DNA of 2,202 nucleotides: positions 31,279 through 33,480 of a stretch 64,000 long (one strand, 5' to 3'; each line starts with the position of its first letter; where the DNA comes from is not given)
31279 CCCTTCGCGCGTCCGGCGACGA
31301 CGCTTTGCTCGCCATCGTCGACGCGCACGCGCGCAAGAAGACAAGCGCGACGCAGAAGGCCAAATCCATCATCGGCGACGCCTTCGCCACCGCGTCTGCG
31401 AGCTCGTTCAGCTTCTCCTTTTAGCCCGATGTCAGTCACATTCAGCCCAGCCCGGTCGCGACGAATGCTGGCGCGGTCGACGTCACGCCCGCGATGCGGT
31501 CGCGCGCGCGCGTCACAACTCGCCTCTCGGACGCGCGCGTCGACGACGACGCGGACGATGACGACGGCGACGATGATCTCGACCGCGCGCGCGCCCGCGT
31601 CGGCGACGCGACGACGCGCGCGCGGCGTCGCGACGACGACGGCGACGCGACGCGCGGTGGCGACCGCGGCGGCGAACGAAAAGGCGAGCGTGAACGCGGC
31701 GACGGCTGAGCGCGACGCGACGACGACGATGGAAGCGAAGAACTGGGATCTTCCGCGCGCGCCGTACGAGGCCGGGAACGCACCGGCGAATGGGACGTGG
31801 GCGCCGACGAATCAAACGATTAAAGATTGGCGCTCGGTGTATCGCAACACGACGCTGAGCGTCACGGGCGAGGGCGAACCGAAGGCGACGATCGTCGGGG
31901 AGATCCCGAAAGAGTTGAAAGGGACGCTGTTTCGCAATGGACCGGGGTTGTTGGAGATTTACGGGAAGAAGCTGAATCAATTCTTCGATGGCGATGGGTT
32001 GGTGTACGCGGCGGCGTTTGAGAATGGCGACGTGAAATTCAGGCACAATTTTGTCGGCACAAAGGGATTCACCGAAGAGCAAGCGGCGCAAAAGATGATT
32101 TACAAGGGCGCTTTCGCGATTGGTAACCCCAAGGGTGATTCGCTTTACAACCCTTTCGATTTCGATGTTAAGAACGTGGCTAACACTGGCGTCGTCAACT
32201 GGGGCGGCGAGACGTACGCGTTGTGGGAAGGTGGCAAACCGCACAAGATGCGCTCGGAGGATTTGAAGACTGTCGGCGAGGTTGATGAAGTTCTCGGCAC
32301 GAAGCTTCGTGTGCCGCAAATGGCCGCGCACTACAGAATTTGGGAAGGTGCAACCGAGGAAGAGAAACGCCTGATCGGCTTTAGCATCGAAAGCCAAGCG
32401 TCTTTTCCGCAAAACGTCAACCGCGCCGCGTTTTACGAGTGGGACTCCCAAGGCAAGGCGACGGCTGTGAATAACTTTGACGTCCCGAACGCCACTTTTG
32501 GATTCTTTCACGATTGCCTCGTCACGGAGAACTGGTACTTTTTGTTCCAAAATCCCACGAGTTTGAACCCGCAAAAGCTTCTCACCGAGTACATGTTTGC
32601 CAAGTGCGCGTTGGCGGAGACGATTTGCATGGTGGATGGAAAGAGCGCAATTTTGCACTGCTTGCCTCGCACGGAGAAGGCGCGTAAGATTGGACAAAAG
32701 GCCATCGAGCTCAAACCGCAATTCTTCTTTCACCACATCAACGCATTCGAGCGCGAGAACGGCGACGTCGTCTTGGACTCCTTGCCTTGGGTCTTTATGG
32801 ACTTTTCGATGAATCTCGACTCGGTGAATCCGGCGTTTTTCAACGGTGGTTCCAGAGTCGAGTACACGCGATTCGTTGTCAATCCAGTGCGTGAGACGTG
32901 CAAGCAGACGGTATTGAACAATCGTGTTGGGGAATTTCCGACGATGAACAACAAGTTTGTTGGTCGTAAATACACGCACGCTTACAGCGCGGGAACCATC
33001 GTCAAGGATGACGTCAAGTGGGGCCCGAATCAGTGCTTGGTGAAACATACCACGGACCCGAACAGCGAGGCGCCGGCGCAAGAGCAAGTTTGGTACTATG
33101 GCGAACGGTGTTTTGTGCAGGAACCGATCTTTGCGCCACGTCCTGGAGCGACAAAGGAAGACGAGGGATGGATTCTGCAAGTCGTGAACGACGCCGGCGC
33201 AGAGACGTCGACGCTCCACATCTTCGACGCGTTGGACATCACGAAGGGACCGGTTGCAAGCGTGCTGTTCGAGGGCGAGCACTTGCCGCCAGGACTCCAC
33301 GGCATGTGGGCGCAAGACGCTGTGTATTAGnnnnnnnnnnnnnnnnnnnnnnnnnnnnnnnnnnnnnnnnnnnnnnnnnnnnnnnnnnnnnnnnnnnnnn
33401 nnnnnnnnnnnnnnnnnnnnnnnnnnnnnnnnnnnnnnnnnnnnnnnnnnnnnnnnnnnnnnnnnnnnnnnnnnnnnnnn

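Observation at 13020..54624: A 5'-to-3' GC gradient within genes: GC-rich intergenic DNA and 5' ends, with ~50% GC in the bodies of long genes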

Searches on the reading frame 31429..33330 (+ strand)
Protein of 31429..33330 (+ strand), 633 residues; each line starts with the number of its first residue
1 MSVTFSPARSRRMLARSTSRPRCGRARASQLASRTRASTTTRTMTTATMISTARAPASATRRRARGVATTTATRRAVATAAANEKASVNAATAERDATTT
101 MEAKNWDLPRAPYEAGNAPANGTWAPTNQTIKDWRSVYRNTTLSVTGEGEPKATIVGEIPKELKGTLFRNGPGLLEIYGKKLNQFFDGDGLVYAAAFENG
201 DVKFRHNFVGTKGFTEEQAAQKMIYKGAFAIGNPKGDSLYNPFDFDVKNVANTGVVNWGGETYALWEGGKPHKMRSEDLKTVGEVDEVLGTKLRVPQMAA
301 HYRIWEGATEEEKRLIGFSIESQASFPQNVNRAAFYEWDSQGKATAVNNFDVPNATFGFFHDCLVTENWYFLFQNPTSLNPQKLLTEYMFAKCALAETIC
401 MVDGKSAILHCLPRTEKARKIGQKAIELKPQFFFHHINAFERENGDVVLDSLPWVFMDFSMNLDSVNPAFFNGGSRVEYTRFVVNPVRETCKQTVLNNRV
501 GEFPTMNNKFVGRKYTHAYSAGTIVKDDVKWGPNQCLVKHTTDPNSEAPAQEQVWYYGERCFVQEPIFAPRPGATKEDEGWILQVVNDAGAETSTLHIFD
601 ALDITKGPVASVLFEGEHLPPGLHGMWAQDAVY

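Call 5: search_protein_families(library=pfam, proteins=[window:31429-33330:+], max_evalue=0.01)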
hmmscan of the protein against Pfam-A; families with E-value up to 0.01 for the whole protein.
window:31429-33330:+ (633 aa): 1 family
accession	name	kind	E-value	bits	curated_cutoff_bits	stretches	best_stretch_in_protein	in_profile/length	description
PF03055.21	RPE65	-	1.4e-102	344.7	27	1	145-628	4-468/469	Retinal pigment epithelial membrane protein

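Call 35: find_encoding_contigs(protein=window:31429-33330:+, flank=10000, max_places=10)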
Protein window:31429-33330:+ (633 aa): no gene with exactly this product is on record in the collection.
